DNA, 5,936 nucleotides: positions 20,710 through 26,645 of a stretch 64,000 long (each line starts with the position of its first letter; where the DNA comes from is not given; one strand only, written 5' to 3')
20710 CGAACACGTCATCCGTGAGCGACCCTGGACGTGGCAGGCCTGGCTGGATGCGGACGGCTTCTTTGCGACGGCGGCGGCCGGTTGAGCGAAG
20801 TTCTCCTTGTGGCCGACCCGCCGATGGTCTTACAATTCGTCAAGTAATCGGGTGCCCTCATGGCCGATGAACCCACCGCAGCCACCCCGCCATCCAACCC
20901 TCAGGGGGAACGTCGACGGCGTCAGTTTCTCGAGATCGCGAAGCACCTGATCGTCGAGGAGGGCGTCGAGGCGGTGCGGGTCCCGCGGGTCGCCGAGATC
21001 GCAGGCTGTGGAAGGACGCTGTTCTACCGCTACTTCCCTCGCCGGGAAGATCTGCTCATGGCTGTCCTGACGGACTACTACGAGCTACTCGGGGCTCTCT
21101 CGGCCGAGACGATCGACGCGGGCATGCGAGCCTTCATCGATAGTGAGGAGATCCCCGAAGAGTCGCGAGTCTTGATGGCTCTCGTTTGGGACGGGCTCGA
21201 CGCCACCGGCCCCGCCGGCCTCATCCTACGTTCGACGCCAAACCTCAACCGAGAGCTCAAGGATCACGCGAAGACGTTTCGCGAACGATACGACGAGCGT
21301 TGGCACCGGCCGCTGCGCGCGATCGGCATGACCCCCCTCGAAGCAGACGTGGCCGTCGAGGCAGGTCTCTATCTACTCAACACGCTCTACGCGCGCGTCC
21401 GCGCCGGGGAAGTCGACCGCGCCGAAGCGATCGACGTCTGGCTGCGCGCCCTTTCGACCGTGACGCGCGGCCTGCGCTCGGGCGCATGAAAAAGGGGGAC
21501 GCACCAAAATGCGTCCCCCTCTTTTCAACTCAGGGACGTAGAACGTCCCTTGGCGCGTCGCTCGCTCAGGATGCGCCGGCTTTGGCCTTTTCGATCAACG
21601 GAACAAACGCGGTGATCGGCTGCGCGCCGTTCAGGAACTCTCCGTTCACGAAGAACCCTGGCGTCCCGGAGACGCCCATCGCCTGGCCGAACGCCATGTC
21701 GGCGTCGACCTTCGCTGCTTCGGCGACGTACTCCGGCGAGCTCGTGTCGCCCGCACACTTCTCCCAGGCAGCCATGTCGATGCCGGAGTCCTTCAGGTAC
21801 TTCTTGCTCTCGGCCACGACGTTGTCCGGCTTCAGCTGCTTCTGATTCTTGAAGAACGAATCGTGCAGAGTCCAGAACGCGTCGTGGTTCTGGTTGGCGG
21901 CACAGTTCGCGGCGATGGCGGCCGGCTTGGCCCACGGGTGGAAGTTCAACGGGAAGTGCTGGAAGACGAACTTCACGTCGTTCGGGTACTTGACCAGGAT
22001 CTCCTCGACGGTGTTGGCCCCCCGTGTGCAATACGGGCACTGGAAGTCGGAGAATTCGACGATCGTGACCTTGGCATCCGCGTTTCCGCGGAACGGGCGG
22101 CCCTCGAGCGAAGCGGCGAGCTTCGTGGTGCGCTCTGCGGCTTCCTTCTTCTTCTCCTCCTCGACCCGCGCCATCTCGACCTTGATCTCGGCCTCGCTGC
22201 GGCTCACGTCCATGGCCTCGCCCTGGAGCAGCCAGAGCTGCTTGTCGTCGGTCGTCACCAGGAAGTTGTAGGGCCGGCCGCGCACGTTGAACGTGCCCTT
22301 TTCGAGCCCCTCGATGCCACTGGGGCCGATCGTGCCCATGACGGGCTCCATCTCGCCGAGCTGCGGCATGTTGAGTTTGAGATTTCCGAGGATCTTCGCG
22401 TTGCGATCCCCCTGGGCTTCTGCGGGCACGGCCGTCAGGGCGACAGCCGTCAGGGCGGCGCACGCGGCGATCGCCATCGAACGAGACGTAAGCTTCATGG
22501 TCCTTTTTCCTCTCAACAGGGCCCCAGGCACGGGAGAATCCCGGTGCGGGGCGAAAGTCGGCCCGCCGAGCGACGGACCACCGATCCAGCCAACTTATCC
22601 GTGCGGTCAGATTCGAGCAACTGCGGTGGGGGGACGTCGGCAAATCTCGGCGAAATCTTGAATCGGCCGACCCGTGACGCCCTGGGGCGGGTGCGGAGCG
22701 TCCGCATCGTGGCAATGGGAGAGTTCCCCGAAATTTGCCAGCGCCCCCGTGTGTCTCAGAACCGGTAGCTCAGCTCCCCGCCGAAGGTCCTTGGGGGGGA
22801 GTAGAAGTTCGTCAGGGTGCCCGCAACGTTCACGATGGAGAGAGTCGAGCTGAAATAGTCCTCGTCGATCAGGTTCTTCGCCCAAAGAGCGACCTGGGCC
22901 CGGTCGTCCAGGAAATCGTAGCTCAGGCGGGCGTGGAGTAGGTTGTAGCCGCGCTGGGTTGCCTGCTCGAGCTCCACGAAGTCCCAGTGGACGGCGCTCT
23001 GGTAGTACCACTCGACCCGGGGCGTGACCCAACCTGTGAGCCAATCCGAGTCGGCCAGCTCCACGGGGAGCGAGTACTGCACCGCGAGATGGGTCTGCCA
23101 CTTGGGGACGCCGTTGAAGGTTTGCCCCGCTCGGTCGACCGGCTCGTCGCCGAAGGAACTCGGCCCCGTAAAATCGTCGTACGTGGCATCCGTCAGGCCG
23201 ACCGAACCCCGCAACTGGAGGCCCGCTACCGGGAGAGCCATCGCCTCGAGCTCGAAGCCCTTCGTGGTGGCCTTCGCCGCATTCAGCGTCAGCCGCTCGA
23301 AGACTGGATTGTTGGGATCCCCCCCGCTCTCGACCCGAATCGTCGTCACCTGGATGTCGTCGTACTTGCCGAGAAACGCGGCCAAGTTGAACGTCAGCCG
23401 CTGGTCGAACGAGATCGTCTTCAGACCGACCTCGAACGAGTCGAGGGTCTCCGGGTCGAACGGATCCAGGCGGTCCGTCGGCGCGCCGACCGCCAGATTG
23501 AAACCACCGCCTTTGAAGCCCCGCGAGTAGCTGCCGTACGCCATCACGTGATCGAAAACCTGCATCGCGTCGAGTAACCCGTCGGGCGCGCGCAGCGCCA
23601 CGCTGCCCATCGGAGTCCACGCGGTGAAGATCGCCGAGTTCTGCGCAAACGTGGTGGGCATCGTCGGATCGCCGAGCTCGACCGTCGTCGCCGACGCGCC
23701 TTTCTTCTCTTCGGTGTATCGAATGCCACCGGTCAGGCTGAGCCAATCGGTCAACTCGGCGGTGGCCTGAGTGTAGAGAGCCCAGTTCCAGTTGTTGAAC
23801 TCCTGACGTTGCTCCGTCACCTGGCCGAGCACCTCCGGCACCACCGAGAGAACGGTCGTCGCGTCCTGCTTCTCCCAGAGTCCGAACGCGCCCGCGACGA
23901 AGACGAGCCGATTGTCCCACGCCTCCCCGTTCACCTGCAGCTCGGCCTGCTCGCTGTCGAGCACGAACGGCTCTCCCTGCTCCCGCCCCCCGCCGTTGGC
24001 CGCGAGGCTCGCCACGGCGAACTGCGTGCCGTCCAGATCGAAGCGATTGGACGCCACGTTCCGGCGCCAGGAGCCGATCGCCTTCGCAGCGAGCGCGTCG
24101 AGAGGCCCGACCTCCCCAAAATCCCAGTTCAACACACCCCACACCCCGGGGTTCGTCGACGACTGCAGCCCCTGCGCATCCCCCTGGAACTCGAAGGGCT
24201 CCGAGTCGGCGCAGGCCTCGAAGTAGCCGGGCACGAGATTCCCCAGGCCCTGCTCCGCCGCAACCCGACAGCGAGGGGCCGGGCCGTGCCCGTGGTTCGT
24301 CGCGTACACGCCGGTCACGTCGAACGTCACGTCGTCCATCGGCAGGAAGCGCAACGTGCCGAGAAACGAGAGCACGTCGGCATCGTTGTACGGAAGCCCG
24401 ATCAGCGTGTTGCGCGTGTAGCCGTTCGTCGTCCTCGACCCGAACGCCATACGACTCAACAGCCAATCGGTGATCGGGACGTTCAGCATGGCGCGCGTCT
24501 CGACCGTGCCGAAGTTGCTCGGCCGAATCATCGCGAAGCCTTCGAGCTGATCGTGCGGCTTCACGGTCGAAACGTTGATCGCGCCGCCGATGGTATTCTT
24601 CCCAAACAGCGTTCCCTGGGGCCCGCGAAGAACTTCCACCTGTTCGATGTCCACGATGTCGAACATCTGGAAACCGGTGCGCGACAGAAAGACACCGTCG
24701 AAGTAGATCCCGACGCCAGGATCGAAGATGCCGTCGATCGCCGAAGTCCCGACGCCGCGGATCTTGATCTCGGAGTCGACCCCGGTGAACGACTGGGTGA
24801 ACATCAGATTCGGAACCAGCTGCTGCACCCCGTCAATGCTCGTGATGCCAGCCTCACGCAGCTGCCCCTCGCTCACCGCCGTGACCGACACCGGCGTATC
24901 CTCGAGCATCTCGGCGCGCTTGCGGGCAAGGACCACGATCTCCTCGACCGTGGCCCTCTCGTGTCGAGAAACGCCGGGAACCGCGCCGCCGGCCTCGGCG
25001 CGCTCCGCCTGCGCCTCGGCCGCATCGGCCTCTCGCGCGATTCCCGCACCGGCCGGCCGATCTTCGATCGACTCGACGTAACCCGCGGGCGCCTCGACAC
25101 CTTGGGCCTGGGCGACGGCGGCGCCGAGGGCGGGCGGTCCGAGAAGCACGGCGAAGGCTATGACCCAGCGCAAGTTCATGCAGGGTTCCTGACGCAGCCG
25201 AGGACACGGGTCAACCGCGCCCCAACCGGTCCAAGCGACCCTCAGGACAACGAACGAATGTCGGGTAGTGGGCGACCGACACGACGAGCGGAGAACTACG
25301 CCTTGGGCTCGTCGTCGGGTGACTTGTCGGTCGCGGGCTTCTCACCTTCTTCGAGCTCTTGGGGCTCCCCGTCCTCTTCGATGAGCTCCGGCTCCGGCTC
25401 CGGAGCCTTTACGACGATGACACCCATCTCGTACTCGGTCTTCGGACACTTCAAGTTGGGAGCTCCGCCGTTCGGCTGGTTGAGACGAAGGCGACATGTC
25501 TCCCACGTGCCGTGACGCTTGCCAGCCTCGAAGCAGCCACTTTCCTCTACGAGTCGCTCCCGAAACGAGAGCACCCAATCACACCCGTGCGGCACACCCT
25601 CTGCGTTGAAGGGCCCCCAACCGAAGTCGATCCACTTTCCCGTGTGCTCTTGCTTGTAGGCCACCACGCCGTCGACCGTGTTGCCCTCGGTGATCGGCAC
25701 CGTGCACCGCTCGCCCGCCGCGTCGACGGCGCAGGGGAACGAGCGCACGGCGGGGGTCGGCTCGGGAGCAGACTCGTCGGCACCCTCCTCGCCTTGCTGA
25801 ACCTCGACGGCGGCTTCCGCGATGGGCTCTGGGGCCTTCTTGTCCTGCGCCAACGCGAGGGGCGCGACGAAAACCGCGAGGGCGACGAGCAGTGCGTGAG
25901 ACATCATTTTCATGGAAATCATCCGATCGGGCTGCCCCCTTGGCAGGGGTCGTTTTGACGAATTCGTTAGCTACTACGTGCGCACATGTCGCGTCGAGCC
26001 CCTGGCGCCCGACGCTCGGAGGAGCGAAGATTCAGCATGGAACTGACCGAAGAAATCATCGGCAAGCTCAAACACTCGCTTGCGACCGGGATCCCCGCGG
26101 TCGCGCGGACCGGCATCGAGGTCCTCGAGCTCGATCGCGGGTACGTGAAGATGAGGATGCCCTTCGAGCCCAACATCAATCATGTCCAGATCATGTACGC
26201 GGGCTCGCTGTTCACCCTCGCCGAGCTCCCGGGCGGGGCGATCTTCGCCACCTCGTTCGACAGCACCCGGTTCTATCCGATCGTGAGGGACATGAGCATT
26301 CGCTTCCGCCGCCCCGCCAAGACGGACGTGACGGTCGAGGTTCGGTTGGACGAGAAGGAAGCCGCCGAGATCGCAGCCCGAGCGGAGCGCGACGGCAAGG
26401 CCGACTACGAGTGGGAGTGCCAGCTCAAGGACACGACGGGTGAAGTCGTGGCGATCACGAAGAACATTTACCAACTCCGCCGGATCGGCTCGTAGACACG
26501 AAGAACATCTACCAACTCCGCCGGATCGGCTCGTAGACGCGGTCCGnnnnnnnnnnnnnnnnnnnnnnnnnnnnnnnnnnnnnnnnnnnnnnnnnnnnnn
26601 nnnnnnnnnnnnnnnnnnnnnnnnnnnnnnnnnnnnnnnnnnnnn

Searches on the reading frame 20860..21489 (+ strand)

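Call 50: search_protein_families(library=pfam, proteins=[window:20860-21489:+], max_evalue=0.0001)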
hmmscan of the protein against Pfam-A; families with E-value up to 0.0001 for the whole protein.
window:20860-21489:+ (209 aa): 1 family
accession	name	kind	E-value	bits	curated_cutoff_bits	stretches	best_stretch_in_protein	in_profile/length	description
PF00440.29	TetR_N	-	9.4e-09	35.4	24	1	24-69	2-47/47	Bacterial regulatory proteins, tetR family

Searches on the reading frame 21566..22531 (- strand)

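Call 50: search_protein_families(library=pfam, proteins=[window:21566-22531:-], max_evalue=0.0001)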
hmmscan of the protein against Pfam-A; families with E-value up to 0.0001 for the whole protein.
window:21566-22531:- (321 aa): 3 families
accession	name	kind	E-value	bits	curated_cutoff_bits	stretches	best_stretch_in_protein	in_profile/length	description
PF13462.12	Thioredoxin_4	-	4e-28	99.1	23.2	1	144-314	4-164/165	Thioredoxin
PF01323.26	DSBA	-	6.5e-20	72.2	25.6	2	206-310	93-187/191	DSBA-like thioredoxin domain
PF13098.12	Thioredoxin_2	-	1.6e-06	28.9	27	1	153-309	5-100/104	Thioredoxin-like domain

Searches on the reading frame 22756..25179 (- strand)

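Call 50: search_protein_families(library=pfam, proteins=[window:22756-25179:-], max_evalue=0.0001)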
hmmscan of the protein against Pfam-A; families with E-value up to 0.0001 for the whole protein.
window:22756-25179:- (807 aa): 3 families
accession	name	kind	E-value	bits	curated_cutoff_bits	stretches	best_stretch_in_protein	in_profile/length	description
PF00593.30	TonB_dep_Rec_b-barrel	-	3e-34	120.1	27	1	347-770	64-436/436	TonB dependent receptor-like, beta-barrel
PF07715.20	Plug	-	4.2e-20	72.7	23.9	1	93-200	3-107/107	TonB-dependent Receptor Plug Domain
PF14905.12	OMP_b-brl_3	-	7.7e-08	32.2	27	1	575-805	214-408/408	Outer membrane protein beta-barrel family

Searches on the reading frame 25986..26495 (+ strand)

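Call 50: search_protein_families(library=pfam, proteins=[window:25986-26495:+], max_evalue=0.0001)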
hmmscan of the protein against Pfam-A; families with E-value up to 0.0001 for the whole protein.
window:25986-26495:+ (169 aa): 3 families
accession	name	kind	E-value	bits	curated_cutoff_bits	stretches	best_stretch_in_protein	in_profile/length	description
PF14539.12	DUF4442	-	2.3e-14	54.1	25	1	36-157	13-126/132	Domain of unknown function (DUF4442)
PF09500.16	YiiD_C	-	9.7e-13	48.7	27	1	27-150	3-129/144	Putative thioesterase (yiiD_Cterm)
PF03061.28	4HBT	-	2.9e-05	24.7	20.6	0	69-120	3-53/79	Thioesterase superfamily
